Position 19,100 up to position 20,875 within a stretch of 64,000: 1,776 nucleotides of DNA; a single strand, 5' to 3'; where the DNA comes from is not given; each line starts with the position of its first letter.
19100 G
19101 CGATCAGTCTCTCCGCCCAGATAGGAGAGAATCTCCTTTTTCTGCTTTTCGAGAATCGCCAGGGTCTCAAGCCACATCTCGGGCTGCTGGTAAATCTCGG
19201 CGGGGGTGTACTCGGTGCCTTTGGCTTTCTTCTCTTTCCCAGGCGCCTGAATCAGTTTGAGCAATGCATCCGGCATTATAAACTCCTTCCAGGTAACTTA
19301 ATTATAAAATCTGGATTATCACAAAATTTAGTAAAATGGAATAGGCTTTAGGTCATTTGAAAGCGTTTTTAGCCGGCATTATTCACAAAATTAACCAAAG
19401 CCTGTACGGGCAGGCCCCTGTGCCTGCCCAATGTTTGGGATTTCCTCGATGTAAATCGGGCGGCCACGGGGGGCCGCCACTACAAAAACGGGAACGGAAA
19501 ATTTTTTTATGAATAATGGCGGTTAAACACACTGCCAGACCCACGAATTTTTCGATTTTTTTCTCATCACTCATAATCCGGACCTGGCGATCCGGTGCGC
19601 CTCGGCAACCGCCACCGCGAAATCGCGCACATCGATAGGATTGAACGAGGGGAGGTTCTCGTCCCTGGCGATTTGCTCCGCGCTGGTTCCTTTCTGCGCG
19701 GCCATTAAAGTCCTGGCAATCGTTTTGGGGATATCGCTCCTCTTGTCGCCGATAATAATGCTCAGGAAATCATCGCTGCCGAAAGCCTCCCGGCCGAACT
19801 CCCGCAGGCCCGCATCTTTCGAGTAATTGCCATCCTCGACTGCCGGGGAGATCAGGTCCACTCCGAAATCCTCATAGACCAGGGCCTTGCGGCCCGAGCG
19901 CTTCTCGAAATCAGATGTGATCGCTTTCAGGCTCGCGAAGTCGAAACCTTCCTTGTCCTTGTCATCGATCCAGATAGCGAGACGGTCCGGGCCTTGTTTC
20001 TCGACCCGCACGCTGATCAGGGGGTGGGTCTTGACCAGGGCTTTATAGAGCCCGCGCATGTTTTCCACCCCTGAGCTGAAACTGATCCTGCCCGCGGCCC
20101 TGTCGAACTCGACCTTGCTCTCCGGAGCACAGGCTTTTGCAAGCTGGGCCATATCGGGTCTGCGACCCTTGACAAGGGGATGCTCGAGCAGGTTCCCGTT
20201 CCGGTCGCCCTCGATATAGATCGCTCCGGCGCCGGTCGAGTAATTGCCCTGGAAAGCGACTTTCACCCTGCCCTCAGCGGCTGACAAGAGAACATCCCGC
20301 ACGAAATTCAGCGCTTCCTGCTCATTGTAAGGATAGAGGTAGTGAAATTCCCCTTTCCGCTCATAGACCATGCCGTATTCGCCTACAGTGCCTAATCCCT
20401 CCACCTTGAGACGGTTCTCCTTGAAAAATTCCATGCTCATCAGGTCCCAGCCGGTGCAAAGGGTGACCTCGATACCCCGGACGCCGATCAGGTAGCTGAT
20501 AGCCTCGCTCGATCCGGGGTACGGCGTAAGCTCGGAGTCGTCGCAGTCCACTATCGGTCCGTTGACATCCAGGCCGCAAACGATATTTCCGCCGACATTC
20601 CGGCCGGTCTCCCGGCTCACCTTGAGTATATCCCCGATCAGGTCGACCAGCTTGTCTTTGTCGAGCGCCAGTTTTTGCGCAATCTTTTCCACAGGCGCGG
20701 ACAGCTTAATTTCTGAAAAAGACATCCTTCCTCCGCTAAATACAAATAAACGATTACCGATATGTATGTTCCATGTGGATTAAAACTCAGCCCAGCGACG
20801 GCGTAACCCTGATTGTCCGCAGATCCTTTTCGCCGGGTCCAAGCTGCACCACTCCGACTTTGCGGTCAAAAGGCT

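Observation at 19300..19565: Family of mosaic structured intergenic repeats (copies at 2679-2740, 19300-19565, 32225-32395, 34440-34680 and 47440-47660)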

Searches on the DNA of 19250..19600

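Call 75: search_rna_families(source=window, start=19250, end=19600, threshold=evalue, max_evalue=1)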
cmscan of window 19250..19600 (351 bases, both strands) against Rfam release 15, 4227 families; matches with E-value up to 1: 2.
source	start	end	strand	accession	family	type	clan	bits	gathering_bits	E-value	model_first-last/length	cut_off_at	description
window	19409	19478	+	RF03593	mir-2331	Gene; miRNA;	-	31.1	100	0.0009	1-71/71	no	mir-2331 microRNA precursor family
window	19405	19482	-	RF04167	mir-1972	Gene; miRNA;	-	18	90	0.68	1-81/81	no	mir-1972 microRNA precursor family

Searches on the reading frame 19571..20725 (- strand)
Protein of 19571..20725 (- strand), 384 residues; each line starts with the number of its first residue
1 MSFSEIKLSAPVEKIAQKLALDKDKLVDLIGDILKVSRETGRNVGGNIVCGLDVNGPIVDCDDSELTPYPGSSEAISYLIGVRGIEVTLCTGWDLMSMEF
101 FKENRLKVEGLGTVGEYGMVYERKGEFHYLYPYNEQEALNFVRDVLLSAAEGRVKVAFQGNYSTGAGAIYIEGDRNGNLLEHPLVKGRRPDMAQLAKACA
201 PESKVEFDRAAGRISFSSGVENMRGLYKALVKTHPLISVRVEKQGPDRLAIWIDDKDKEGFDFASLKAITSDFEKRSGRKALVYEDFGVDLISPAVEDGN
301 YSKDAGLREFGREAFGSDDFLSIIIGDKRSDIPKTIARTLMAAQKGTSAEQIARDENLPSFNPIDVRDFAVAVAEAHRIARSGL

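Call 14: search_protein_families(library=pfam, proteins=[window:19571-20725:-])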
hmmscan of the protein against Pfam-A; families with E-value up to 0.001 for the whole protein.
window:19571-20725:- (384 aa): 0 families

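Call 15: find_encoding_contigs(protein=window:19571-20725:-, flank=10000, max_places=6)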
Protein window:19571-20725:- (384 aa): 5 contigs read that carry it; 3 places shown.
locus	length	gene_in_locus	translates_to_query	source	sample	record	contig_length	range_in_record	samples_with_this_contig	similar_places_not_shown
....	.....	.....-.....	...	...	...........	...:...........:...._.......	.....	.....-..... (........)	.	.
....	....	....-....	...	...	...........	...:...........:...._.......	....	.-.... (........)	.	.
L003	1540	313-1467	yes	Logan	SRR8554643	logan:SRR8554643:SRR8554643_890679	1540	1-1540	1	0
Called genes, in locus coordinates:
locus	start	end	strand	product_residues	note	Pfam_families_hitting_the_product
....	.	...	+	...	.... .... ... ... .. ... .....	-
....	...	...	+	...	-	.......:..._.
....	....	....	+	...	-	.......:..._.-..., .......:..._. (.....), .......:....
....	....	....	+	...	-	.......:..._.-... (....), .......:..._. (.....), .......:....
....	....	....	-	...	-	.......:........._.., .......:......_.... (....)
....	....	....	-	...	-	-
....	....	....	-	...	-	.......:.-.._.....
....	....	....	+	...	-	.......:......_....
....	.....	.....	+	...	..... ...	-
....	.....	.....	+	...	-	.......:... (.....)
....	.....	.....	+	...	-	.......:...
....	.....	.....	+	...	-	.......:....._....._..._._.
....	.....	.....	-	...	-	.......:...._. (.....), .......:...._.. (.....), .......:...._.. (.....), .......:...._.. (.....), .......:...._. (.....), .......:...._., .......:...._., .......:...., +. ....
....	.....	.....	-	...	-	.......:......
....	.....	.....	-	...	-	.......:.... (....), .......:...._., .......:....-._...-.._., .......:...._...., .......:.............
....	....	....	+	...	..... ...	-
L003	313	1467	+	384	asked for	-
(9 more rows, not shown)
